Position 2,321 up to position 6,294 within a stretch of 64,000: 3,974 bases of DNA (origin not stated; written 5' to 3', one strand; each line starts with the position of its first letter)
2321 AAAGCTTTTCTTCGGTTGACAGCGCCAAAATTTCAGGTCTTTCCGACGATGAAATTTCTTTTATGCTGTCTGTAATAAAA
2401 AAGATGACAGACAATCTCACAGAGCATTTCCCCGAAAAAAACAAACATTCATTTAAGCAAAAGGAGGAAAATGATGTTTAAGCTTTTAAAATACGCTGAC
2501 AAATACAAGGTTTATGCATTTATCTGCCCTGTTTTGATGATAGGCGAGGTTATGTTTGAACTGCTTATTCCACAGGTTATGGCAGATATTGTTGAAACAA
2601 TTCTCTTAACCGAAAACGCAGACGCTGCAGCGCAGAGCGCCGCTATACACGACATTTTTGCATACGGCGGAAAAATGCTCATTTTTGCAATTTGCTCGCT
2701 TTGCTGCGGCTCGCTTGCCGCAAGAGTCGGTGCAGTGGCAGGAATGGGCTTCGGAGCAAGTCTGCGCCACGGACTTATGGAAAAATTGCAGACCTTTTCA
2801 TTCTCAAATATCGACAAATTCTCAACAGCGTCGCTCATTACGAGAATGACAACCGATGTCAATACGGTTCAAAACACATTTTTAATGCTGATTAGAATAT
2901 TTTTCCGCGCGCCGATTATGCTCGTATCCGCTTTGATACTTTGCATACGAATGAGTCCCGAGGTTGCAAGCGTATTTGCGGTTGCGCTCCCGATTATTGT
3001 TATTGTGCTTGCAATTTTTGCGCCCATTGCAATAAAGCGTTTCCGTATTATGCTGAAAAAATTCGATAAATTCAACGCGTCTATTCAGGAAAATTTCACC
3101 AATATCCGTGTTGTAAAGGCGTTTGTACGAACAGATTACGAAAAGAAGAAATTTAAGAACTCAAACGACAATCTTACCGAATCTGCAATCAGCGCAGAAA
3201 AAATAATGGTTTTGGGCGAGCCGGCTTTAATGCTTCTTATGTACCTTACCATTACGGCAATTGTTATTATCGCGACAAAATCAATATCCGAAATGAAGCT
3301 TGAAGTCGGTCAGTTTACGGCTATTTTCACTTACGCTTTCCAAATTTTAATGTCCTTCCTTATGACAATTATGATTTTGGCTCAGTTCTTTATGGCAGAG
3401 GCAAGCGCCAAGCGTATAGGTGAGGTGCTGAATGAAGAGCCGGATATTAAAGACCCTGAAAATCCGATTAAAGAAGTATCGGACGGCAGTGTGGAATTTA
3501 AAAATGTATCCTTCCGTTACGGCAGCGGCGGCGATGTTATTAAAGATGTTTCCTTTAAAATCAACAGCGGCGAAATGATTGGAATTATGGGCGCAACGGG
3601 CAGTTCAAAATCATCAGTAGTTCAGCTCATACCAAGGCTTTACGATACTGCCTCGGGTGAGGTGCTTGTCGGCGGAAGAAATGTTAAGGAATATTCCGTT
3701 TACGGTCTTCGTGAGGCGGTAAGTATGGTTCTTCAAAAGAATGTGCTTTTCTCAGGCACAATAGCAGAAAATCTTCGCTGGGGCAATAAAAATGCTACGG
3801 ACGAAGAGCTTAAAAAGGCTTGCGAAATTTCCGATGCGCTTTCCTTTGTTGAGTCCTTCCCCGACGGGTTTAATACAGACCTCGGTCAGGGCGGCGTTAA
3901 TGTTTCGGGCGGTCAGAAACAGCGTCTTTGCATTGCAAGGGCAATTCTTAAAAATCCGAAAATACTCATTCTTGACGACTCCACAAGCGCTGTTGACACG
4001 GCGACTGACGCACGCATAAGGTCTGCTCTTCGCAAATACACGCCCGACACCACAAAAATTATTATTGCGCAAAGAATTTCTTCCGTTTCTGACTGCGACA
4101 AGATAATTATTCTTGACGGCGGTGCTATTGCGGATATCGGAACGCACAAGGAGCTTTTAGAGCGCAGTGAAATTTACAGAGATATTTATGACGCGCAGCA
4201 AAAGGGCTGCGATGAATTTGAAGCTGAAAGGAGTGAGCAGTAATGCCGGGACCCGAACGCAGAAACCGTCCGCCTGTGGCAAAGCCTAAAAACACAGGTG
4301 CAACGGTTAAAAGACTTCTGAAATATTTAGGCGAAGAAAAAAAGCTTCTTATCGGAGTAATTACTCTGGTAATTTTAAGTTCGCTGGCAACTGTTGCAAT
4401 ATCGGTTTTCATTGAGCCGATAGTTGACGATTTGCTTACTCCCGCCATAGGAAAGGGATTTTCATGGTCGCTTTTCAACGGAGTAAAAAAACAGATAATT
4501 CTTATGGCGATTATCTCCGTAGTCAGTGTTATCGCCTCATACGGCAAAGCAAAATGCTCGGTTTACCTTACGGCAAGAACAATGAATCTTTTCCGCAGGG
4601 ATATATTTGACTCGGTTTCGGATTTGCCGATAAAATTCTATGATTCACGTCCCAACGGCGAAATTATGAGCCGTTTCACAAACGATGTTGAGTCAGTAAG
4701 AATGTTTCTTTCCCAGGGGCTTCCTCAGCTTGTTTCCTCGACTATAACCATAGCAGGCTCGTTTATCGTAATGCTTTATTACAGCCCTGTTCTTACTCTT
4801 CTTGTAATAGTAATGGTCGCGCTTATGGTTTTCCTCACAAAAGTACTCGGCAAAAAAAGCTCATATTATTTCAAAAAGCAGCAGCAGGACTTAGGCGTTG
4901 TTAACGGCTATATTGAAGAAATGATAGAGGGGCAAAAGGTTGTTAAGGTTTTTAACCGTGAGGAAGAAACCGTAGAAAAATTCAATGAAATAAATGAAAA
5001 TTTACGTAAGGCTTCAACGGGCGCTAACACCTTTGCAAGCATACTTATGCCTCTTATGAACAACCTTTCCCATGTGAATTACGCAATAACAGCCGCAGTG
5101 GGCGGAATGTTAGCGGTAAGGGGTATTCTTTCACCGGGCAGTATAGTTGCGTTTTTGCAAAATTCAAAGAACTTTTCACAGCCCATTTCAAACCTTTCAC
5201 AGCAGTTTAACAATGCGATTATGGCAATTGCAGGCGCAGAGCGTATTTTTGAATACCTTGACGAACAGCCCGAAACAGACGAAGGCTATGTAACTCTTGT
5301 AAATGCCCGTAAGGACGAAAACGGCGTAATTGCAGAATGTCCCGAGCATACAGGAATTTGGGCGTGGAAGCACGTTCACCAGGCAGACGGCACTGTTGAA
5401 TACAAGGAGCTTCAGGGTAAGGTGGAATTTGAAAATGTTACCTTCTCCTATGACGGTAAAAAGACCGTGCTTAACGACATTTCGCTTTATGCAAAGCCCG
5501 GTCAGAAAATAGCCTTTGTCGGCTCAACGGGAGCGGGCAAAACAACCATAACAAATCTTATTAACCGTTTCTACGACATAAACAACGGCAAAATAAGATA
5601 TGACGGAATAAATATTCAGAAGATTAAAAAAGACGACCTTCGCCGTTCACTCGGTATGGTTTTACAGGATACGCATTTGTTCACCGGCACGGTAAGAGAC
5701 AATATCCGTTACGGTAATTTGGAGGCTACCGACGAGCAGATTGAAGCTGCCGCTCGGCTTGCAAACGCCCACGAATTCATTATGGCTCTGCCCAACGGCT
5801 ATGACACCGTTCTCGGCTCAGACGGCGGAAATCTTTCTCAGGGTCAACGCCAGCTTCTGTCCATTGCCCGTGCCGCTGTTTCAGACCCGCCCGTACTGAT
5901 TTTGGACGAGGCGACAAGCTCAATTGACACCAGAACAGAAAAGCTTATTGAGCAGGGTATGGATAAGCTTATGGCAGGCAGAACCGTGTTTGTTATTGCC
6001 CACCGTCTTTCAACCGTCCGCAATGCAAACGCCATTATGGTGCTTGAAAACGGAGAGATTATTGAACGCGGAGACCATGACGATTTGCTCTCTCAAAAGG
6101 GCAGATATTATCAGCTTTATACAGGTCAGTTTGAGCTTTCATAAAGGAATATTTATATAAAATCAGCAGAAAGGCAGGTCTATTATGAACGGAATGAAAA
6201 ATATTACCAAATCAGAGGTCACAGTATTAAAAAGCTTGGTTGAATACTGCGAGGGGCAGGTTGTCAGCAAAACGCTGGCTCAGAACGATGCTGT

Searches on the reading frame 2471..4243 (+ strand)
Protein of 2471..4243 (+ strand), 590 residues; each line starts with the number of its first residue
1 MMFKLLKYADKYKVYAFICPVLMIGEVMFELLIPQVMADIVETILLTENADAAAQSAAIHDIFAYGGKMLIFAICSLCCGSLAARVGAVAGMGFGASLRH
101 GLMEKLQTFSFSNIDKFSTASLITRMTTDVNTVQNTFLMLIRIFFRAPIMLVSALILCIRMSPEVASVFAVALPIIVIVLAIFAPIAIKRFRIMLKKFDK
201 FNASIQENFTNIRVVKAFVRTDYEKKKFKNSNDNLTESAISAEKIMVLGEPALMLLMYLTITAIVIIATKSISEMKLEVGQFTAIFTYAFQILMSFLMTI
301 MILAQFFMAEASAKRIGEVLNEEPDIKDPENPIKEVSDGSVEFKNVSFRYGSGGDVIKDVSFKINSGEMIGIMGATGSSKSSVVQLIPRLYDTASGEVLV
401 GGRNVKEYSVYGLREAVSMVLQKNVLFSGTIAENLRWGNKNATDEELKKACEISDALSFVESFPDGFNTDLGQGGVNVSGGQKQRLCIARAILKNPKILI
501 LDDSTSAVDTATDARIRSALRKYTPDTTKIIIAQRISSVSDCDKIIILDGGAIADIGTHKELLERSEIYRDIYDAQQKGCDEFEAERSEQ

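Call 23: search_protein_families(library=pfam, proteins=[window:2471-4243:+], max_evalue=0.00001)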
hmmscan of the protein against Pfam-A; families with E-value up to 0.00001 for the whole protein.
window:2471-4243:+ (590 aa): 2 families
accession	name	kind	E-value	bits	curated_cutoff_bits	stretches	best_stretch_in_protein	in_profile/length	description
PF00664.28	ABC_membrane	-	9.3e-38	130.9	28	1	17-295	2-273/274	ABC transporter transmembrane region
PF00005.33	ABC_tran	-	4.2e-27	95.9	25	1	358-506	2-137/137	ABC transporter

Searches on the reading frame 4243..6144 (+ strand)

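Call 23: search_protein_families(library=pfam, proteins=[window:4243-6144:+], max_evalue=0.00001)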
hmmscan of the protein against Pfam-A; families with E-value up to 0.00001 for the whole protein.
window:4243-6144:+ (633 aa): 2 families
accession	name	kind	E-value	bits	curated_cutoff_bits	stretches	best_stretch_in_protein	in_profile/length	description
PF00664.28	ABC_membrane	-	3e-53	181.7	28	1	37-314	2-273/274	ABC transporter transmembrane region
PF00005.33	ABC_tran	-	2.2e-31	109.7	25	1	410-559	1-137/137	ABC transporter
